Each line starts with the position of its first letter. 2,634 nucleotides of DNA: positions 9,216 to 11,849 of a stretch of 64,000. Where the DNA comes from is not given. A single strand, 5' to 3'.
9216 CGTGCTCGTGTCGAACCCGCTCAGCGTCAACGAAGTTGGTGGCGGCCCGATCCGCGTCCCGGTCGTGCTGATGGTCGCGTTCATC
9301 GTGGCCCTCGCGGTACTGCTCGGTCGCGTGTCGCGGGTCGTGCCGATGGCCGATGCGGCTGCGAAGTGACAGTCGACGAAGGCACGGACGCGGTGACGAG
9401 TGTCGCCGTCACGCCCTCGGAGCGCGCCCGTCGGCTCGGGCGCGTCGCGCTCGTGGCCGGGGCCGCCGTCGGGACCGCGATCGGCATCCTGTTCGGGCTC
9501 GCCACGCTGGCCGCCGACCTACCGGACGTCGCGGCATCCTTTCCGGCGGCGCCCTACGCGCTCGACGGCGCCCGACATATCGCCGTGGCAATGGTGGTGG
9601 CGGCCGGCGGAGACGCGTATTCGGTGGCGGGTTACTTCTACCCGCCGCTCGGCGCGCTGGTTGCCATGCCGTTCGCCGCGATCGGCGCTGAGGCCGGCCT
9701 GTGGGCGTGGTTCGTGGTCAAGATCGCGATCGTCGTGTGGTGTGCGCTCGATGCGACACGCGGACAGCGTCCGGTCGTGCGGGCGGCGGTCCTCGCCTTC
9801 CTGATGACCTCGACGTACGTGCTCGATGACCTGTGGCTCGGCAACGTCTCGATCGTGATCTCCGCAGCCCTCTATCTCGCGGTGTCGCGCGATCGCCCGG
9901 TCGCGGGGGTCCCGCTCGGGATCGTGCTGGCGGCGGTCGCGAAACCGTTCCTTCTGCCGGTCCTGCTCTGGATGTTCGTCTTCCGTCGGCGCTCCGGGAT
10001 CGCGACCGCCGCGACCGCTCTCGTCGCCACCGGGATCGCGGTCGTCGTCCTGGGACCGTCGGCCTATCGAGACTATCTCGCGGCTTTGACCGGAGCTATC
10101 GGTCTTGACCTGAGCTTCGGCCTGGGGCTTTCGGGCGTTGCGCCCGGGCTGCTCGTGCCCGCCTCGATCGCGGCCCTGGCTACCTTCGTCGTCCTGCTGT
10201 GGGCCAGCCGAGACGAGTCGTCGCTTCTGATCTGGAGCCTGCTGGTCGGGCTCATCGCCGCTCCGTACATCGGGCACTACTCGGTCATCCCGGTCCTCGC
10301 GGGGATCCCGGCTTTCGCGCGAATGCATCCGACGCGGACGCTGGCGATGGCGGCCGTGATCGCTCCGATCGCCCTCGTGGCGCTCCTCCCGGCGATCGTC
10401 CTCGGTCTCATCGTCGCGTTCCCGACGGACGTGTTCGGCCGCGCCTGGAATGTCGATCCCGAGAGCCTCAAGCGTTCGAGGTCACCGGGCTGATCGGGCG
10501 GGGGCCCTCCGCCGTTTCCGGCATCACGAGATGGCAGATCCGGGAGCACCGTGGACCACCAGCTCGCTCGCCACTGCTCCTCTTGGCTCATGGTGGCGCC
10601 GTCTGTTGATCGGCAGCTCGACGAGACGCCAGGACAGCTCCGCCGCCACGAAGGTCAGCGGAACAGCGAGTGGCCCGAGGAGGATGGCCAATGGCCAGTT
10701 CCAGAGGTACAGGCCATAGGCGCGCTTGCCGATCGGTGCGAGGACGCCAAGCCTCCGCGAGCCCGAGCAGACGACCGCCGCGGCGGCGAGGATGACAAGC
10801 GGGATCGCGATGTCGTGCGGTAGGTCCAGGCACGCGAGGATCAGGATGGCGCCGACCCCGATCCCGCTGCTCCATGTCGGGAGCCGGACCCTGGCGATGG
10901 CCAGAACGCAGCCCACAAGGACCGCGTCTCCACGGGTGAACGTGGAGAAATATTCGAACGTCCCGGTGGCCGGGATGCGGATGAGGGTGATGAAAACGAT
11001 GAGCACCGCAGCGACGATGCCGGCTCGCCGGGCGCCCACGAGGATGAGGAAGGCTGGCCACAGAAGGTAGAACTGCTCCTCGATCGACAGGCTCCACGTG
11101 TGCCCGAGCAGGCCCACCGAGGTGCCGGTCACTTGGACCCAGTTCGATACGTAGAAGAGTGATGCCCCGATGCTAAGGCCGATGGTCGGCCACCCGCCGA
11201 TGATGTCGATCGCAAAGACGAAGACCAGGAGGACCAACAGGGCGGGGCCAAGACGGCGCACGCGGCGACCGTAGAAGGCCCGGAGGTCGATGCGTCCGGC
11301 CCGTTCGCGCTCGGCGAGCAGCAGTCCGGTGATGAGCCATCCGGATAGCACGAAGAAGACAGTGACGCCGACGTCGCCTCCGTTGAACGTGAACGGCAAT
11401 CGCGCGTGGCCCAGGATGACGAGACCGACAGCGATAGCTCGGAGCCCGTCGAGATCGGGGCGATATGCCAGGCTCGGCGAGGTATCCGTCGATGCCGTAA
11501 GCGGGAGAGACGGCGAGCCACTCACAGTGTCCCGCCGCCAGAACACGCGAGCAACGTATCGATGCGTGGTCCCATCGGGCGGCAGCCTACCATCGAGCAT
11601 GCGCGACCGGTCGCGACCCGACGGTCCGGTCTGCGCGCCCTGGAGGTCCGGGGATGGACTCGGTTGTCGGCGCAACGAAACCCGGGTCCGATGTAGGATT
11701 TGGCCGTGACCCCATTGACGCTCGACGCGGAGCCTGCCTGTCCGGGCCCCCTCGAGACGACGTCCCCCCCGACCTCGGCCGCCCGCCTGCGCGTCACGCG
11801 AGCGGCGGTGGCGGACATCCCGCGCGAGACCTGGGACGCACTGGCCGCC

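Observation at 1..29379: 29-kb glycan-assembly supercluster: about 12 GT-C membrane glycosyltransferases fed by three polyprenyl-phosphate sugar synthases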

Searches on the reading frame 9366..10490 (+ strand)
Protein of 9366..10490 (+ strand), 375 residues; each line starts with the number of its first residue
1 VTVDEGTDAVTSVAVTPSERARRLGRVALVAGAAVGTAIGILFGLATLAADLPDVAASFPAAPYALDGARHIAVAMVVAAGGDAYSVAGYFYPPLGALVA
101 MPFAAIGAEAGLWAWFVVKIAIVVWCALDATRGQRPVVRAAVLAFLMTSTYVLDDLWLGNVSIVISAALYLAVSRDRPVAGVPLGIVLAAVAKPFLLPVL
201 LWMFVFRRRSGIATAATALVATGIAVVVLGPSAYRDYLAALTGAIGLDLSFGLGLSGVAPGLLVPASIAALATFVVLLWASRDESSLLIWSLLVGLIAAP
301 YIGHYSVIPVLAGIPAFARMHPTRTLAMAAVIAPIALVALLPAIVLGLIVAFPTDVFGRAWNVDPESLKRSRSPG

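Call 10: search_protein_families(library=pfam, max_evalue=0.01, proteins=[window:9366-10490:+])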
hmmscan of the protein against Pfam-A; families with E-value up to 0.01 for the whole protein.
seq(375 aa): 1 family
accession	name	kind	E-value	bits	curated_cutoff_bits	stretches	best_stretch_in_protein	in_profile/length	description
PF09594.16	GT87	-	6.2e-15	56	25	1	90-297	1-231/237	Glycosyltransferase family 87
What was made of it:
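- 9366..10493 (+): GT87_9365, a GT87 GT-C. Pfam GT87 6e-15 (call 10).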

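Call 82: search_protein_families(library=ncbifam, max_evalue=0.001, proteins=[window:9366-10490:+])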
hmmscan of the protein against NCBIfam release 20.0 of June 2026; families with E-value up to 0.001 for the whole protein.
window:9366-10490:+ (375 aa): 0 families

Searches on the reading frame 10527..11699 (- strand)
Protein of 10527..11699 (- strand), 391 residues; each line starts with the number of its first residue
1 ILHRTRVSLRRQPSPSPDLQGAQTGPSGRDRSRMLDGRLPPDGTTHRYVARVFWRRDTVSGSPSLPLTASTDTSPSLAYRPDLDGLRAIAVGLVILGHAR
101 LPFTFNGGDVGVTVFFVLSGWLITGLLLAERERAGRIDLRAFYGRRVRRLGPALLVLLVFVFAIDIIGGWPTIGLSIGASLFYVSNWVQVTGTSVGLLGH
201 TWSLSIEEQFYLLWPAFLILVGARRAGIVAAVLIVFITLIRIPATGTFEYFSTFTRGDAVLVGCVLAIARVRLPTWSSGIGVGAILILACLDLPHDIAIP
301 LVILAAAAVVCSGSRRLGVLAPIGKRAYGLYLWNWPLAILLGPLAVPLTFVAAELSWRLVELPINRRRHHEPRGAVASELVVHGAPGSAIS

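Call 10: search_protein_families(library=pfam, max_evalue=0.01, proteins=[window:10527-11699:-])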
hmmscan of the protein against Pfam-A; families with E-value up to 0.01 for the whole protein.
seq(391 aa): 1 family
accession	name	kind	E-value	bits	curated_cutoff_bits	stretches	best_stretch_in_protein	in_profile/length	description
PF01757.29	Acyl_transf_3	-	1.7e-27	96.8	31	1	82-348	3-300/326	Acyltransferase domain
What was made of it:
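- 10524..11500 (-): Acyltransferase-3 family membrane O-acyltransferase. Pfam Acyl_transf_3 1.7e-27 (call 10).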
